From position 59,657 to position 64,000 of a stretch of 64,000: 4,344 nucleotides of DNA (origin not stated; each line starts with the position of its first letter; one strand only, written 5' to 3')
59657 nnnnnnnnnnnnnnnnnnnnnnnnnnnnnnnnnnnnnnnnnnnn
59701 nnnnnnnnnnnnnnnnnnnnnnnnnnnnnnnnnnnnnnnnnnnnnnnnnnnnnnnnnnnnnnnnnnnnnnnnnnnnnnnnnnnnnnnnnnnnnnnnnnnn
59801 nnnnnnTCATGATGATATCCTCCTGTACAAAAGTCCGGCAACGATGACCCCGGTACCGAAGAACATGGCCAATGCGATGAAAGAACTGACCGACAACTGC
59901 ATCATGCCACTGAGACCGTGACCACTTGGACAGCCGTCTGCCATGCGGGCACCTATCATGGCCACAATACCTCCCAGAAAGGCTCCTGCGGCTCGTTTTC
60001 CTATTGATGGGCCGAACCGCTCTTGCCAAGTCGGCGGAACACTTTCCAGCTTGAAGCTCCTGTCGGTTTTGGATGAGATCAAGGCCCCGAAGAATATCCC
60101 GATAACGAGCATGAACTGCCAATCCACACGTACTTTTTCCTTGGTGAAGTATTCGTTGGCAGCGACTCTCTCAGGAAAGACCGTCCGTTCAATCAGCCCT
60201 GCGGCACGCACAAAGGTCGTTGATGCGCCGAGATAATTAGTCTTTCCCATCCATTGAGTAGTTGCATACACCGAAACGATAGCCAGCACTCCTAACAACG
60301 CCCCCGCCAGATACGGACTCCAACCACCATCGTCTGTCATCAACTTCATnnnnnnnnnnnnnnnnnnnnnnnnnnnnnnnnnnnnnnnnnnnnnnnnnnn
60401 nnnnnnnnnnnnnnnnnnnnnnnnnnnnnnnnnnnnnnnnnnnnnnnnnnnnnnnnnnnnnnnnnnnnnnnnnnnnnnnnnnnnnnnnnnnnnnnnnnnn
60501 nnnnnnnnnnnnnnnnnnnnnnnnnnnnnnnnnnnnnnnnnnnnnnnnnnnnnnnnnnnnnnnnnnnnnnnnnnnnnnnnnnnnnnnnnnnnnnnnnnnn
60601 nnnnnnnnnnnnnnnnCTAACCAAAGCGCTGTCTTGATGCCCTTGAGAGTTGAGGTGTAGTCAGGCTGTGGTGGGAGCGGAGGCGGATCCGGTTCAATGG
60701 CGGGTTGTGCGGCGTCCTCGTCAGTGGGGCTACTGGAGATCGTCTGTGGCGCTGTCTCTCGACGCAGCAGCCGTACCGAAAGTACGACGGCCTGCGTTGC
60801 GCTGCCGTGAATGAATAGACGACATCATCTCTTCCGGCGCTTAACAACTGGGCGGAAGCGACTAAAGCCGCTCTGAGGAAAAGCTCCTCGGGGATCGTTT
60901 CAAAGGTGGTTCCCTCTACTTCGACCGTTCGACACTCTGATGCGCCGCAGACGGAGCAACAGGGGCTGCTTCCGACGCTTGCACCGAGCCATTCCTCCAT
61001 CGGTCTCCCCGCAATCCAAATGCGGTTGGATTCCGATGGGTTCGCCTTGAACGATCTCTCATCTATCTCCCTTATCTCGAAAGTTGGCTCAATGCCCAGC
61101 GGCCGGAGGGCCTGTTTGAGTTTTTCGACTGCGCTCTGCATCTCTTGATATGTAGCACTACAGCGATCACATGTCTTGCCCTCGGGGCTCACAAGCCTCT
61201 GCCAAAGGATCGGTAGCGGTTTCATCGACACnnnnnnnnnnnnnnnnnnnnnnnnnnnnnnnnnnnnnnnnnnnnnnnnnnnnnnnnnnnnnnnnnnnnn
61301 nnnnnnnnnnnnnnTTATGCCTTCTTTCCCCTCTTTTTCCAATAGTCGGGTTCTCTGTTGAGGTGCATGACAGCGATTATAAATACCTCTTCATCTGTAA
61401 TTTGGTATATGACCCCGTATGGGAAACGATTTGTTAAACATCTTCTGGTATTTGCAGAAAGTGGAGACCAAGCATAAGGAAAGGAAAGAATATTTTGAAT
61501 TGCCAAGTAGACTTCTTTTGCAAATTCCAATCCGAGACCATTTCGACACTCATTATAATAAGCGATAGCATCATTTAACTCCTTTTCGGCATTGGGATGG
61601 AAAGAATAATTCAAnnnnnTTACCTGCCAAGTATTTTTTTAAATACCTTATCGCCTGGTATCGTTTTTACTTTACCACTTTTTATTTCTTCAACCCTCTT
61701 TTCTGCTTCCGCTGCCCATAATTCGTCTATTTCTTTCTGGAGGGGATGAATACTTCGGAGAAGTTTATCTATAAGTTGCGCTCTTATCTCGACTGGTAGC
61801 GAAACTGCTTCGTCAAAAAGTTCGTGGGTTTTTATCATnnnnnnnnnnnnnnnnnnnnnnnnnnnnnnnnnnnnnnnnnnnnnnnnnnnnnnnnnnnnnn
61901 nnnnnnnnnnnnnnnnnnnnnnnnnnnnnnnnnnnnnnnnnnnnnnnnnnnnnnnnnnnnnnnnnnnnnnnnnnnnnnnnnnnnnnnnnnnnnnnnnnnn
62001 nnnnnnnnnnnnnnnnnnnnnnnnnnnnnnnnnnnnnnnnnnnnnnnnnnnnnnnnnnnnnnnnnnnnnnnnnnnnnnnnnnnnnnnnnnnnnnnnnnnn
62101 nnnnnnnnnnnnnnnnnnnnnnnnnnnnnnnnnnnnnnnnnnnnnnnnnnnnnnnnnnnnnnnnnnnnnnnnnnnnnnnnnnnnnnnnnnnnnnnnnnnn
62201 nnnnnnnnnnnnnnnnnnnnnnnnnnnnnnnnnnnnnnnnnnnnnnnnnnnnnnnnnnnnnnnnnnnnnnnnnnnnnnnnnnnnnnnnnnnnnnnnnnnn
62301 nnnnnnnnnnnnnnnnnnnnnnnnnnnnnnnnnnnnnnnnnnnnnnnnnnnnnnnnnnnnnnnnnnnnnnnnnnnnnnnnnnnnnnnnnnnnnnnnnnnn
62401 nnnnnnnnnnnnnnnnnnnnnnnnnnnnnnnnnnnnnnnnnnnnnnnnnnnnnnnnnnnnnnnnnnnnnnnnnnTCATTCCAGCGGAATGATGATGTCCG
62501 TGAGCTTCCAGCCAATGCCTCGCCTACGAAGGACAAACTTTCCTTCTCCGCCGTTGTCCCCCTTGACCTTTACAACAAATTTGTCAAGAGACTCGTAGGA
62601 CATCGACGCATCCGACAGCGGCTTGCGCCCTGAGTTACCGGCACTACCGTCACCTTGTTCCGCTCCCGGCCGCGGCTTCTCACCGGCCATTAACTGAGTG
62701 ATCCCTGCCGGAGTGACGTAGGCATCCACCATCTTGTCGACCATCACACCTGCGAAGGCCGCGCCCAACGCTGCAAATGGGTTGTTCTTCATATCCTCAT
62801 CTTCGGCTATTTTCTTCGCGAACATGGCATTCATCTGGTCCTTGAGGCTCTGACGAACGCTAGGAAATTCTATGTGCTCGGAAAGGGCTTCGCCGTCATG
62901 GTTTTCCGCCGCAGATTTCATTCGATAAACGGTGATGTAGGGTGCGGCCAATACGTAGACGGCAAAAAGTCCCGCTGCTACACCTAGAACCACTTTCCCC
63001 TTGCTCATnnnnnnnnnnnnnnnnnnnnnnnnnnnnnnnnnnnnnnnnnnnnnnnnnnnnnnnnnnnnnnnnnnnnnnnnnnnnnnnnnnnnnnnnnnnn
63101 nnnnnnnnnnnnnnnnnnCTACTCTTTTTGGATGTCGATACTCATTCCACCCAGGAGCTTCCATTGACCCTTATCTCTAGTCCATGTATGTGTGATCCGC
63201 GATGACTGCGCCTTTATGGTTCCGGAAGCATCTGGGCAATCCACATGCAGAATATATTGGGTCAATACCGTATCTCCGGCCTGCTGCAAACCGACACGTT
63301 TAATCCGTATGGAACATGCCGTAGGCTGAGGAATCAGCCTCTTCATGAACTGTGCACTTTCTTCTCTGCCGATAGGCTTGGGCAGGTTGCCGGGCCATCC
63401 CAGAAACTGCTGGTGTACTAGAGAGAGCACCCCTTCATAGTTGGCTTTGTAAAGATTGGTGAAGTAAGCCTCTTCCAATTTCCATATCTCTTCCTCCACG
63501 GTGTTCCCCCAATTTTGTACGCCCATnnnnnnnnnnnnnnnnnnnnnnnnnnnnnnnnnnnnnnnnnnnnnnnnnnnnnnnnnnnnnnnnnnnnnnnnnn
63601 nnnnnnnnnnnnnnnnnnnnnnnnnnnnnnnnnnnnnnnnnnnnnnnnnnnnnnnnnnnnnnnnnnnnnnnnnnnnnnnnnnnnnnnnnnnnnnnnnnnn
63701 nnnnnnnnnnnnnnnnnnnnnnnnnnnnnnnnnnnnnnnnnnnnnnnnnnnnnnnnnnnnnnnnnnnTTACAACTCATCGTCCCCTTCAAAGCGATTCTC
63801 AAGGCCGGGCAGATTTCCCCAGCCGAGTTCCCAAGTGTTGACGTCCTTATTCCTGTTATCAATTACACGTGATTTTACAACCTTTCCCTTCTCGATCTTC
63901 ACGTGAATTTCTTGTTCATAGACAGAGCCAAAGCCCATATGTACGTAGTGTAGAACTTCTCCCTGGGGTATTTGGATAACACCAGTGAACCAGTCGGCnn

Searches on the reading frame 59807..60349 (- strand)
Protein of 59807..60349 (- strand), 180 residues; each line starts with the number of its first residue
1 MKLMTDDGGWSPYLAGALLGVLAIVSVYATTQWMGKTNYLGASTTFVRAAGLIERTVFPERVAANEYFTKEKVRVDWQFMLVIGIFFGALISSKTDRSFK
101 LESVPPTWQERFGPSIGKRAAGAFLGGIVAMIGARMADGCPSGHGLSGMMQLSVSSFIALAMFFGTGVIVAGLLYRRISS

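Call 11: search_protein_families(library=pfam, proteins=[window:59807-60349:-], max_evalue=0.01)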
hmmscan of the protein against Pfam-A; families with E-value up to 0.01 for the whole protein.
window:59807-60349:- (180 aa): 1 family
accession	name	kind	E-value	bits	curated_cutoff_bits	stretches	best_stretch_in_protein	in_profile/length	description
PF04143.19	Sulf_transp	-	1.2e-23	84.6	27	1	8-168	175-309/310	Sulphur transport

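Call 58: find_encoding_contigs(protein=window:59807-60349:-, flank=10000, max_places=8)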
Protein window:59807-60349:- (180 aa): no gene with exactly this product is on record in the collection.

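Call 79: search_protein_families(library=ncbifam, proteins=[window:59807-60349:-], max_evalue=0.001)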
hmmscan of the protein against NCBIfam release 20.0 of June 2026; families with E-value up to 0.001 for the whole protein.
window:59807-60349:- (180 aa): 3 families
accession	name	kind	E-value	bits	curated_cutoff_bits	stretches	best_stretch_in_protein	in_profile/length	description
NF052577.1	ThSTportTsuASprch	equivalog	6.4e-12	45.5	400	1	71-177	234-330/330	thiosulfate transporter TsuA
NF041049.1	thio_trans_TsuA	exception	4.6e-07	29.2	645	1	10-171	197-331/348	thiosulfate utilization transporter TsuA/YeeE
NF033796.1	selen_YedE_FdhT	exception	1.3e-05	24.6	350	1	61-166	51-151/387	selenium metabolism membrane protein YedE/FdhT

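Call 80: search_protein_families(library=padloc, proteins=[window:59807-60349:-], max_evalue=0.001)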
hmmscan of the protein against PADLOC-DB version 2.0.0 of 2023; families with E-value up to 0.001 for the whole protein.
window:59807-60349:- (180 aa): 0 families

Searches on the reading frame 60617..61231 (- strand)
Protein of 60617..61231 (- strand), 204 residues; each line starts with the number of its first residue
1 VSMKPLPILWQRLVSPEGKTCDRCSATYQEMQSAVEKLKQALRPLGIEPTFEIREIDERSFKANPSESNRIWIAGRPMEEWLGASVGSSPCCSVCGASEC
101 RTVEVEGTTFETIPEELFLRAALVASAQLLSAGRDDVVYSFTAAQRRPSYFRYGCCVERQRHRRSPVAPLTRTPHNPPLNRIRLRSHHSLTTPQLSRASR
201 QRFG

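Call 11: search_protein_families(library=pfam, proteins=[window:60617-61231:-], max_evalue=0.01)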
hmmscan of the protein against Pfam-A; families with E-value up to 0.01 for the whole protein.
window:60617-61231:- (204 aa): 1 family
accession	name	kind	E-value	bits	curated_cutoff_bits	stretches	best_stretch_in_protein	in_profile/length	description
PF10865.14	DUF2703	-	1.9e-37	128.4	23.6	1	6-122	1-120/120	Domain of unknown function (DUF2703)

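Call 79: search_protein_families(library=ncbifam, proteins=[window:60617-61231:-], max_evalue=0.001)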
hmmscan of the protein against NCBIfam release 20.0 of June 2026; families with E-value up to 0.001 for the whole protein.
window:60617-61231:- (204 aa): 0 families

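Call 80: search_protein_families(library=padloc, proteins=[window:60617-61231:-], max_evalue=0.001)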
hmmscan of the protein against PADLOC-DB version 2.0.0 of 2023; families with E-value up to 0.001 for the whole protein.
window:60617-61231:- (204 aa): 0 families

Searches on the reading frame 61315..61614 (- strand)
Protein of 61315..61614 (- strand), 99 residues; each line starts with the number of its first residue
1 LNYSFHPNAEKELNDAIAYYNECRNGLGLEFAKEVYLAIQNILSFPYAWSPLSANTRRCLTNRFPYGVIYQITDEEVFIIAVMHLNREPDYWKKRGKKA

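Call 11: search_protein_families(library=pfam, proteins=[window:61315-61614:-], max_evalue=0.01)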
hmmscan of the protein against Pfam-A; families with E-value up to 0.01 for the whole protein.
window:61315-61614:- (99 aa): 1 family
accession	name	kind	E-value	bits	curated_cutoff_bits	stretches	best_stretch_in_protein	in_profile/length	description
PF05016.21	ParE_toxin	-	9.4e-09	36.2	23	1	3-86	1-86/89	ParE toxin of type II toxin-antitoxin system, parDE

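Call 14: find_encoding_contigs(protein=window:61315-61614:-, flank=10000, max_places=6)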
Protein window:61315-61614:- (99 aa): no gene with exactly this product is on record in the collection.

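Call 79: search_protein_families(library=ncbifam, proteins=[window:61315-61614:-], max_evalue=0.001)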
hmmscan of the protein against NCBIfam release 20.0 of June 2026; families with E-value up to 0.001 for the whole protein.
window:61315-61614:- (99 aa): 0 families

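Call 80: search_protein_families(library=padloc, proteins=[window:61315-61614:-], max_evalue=0.001)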
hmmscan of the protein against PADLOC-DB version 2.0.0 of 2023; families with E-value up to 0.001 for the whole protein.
window:61315-61614:- (99 aa): 0 families

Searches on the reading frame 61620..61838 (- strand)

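Call 11: search_protein_families(library=pfam, proteins=[window:61620-61838:-], max_evalue=0.01)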
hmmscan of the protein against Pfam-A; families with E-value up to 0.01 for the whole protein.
window:61620-61838:- (72 aa): 1 family
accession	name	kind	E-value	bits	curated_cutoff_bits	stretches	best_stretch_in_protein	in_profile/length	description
PF09720.15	Unstab_antitox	-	3.1e-16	59.6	23.3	1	13-65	1-54/54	Putative addiction module component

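Call 79: search_protein_families(library=ncbifam, proteins=[window:61620-61838:-], max_evalue=0.001)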
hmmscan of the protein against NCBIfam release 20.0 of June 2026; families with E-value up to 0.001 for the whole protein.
window:61620-61838:- (72 aa): 1 family
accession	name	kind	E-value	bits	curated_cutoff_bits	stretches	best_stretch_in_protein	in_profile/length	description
TIGR02574.1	stabl_TIGR02574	hypoth_equivalog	1.9e-09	37.4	31.9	1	11-69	2-62/65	putative addiction module component, TIGR02574 family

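Call 80: search_protein_families(library=padloc, proteins=[window:61620-61838:-], max_evalue=0.001)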
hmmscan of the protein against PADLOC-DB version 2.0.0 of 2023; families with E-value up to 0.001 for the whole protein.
window:61620-61838:- (72 aa): 0 families

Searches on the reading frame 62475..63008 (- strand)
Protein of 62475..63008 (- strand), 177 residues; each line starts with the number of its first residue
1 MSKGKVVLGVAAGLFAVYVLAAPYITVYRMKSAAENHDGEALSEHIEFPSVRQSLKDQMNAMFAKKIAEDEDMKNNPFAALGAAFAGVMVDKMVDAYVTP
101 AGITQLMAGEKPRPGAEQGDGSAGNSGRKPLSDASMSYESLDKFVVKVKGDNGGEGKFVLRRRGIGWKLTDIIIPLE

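Call 11: search_protein_families(library=pfam, proteins=[window:62475-63008:-], max_evalue=0.01)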
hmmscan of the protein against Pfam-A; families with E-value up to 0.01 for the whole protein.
window:62475-63008:- (177 aa): 1 family
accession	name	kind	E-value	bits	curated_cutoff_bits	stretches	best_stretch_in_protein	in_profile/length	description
PF11159.13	DUF2939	-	2.7e-32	111.4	24.8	1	14-106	3-93/93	Protein of unknown function (DUF2939)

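Call 12: find_encoding_contigs(protein=window:62475-63008:-, flank=10000, max_places=6)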
Protein window:62475-63008:- (177 aa): no gene with exactly this product is on record in the collection.

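Call 79: search_protein_families(library=ncbifam, proteins=[window:62475-63008:-], max_evalue=0.001)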
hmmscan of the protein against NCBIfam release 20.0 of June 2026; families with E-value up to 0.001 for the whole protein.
window:62475-63008:- (177 aa): 0 families

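Call 80: search_protein_families(library=padloc, proteins=[window:62475-63008:-], max_evalue=0.001)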
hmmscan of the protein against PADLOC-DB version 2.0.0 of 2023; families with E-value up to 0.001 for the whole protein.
window:62475-63008:- (177 aa): 1 family
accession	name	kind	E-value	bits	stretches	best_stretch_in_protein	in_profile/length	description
PDLC05037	PDC-S55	-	4.6e-57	191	1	1-176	1-180/182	-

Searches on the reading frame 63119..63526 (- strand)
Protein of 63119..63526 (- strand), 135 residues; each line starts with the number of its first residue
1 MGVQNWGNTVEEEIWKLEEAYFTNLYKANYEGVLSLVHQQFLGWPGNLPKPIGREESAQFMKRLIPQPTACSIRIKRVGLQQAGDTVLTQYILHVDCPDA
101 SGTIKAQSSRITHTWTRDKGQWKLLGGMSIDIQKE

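Call 10: find_encoding_contigs(protein=window:63119-63526:-, flank=10000, max_places=6)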
Protein window:63119-63526:- (135 aa): no gene with exactly this product is on record in the collection.

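Call 11: search_protein_families(library=pfam, proteins=[window:63119-63526:-], max_evalue=0.01)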
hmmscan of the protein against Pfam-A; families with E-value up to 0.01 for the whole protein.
window:63119-63526:- (135 aa): 4 families
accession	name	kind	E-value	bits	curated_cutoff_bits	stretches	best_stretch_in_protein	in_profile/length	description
PF13474.12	SnoaL_3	-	2.4e-09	38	22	1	19-125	6-112/121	SnoaL-like domain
PF14534.12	DUF4440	-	5.9e-07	30.3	25.2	1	14-124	1-107/107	Domain of unknown function (DUF4440)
PF12680.13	SnoaL_2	-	5.7e-06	27.3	27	1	19-123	2-100/102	SnoaL-like domain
PF08332.16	CaMKII_AD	-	2.4e-05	24.9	22.1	1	11-124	2-119/128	Calcium/calmodulin dependent protein kinase II association domain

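Call 79: search_protein_families(library=ncbifam, proteins=[window:63119-63526:-], max_evalue=0.001)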
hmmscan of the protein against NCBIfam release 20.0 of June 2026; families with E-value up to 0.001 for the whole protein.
window:63119-63526:- (135 aa): 0 families

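Call 80: search_protein_families(library=padloc, proteins=[window:63119-63526:-], max_evalue=0.001)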
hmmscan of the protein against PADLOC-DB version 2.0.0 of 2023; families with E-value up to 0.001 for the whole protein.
window:63119-63526:- (135 aa): 0 families

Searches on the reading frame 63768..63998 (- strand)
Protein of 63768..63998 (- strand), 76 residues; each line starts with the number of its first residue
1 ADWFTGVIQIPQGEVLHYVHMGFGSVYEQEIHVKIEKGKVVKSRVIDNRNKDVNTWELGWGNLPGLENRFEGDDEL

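Call 11: search_protein_families(library=pfam, proteins=[window:63768-63998:-], max_evalue=0.01)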
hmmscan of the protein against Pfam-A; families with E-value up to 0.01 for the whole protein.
window:63768-63998:- (76 aa): 0 families

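Call 16: find_related_loci(query=window:63771-63998:-, collection=genome_contigs, flank=10000)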
Query window:63771-63998:- (76 aa) in genome_contigs; peptide patterns used: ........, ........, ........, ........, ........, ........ (x = any residue, [..] = any of these).
108 stretches matched a pattern; 22 encode a relative of the query (tblastn E <= 1e-3); 22 distinct loci.
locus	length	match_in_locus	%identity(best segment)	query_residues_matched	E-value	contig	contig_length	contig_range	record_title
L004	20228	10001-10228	78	1-76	2e-37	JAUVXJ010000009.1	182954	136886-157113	MAG: Chloroflexota bacterium isolate CSMAG_1213 CSMAG_1213_k141_1889515_length_182954_cov_19.8912, whole genome shotgun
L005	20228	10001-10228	72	1-76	9e-37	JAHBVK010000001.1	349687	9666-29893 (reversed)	MAG: Anaerolineae bacterium isolate ACE_CHL13 CHL13_1, whole genome shotgun sequence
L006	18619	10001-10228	67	1-76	2e-34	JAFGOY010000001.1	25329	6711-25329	MAG: Anaerolineae bacterium isolate Zod_Metabat.663 k87_69490, whole genome shotgun sequence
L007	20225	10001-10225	72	1-75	3e-34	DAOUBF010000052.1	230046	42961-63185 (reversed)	MAG TPA_asm: Anaerolineae bacterium isolate H68_711 k101_480129, whole genome shotgun sequence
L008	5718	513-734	69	1-74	2e-31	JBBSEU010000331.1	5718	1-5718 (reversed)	MAG: Aggregatilineales bacterium isolate LS1_sbin.58 LS1_sbin.58_K_93460_L_5718_cov_10.9663, whole genome shotgun sequen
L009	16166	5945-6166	70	1-74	2e-31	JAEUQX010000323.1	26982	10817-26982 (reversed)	MAG: Anaerolineae bacterium isolate new MAG-262 k141_2185078, whole genome shotgun sequence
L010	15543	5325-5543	68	1-73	3e-30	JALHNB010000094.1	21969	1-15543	MAG: Anaerolineae bacterium isolate Bin_50_3 c_000000009920, whole genome shotgun sequence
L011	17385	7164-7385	66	1-74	3e-29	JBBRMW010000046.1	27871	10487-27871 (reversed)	MAG: Aggregatilineales bacterium isolate La1_metabat2.073 LA1C_B2.073_k141_1523260L_27871_cov_13.0000, whole genome shot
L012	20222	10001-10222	66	1-74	2e-29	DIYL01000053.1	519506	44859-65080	MAG TPA_asm: Anaerolineales bacterium UBA6055 UBA6055_contig_229, whole genome shotgun sequence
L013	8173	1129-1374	60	1-74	7e-29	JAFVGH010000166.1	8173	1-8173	MAG: Fibrobacter sp. isolate RGIG5144 Sheep_Abomasum-4__c652632, whole genome shotgun sequence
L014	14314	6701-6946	59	1-74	2e-28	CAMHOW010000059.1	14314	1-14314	MAG: uncultured Fibrobacter sp. isolate SRR11784286_bin.20_metaWRAP_v1.3_MAG genome assembly, contig: ERZ12202890.1694,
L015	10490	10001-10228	66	1-76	2e-28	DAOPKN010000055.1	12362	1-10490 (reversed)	MAG TPA_asm: Thermotogota bacterium isolate AMR_MDS_3250 NODE_5378_length_12362_cov_20.761843, whole genome shotgun sequ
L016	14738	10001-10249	57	1-74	1e-25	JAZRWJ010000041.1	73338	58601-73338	MAG: Fibrobacter sp. isolate T1900044952_TA20190005.MAGScoT_cleanbin_000013 SGB_3701_k141_1241776, whole genome shotgun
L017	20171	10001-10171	68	1-57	6e-24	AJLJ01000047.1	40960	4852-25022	Fischerella muscicola SAG 1427-1 = PCC 73103 contig00048, whole genome shotgun sequence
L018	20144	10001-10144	77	1-48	9e-24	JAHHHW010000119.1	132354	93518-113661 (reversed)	MAG: Pelatocladus maniniholoensis HA4357-MV3 scaffold_5_c1, whole genome shotgun sequence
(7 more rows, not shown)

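Call 36: find_homologous_proteins(query=window:63771-63998:-, max_evalue=0.00001)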
Query window:63771-63998:- (76 aa): 12 proteins with E <= 0.00001 among 12 candidates.
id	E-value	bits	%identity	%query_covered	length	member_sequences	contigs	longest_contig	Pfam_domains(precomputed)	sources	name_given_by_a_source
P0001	4.8e-45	169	100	100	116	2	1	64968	-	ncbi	-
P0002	2.7e-32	128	71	100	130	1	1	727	-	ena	-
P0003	1.9e-30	122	70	100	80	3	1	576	-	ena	-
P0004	1.9e-30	122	71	100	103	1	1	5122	-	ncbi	ncbi:MAG: hypothetical protein ACRCR4_00410, partial [Thiotrichaceae bacterium]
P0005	1.4e-28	116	73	97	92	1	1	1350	-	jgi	jgi:hypothetical protein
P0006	4.0e-28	115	71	100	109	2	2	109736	-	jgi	jgi:hypothetical protein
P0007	2.5e-26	109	70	100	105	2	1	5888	-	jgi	-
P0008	5.0e-24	102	58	100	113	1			-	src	-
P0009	9.1e-22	95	72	79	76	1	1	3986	-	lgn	-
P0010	1.9e-20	91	59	100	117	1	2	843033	-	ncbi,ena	-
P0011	8.7e-19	85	65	82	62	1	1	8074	-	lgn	-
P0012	1.0e-13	69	61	67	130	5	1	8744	-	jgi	jgi:hypothetical protein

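Call 37: find_encoding_contigs(protein=P0001, flank=10000, max_places=5)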
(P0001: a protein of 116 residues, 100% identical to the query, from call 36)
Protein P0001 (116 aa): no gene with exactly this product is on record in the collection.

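Call 38: list_cluster_members(proteins=[P0001])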
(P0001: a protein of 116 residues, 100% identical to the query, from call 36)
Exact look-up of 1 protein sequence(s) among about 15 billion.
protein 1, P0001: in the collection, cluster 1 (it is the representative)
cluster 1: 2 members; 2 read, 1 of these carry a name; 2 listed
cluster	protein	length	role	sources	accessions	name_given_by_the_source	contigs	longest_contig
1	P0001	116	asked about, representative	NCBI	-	-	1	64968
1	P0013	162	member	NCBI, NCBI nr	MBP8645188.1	MAG: hypothetical protein KBH99_03605 [Syntrophobacteraceae bacterium] | hypothetical protein [Syntrophobacteraceae bacterium]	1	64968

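Call 40: find_encoding_contigs(protein=P0013, flank=10000, max_places=5)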
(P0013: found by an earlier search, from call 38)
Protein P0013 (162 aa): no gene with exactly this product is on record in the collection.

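Call 79: search_protein_families(library=ncbifam, proteins=[P0013], max_evalue=0.001)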
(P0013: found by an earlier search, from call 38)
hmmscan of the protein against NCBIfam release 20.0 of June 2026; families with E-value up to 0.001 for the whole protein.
P0013 (162 aa): 0 families

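Call 80: search_protein_families(library=padloc, proteins=[P0013], max_evalue=0.001)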
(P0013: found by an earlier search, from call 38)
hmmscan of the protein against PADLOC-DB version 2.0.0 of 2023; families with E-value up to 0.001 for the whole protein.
P0013 (162 aa): 0 families
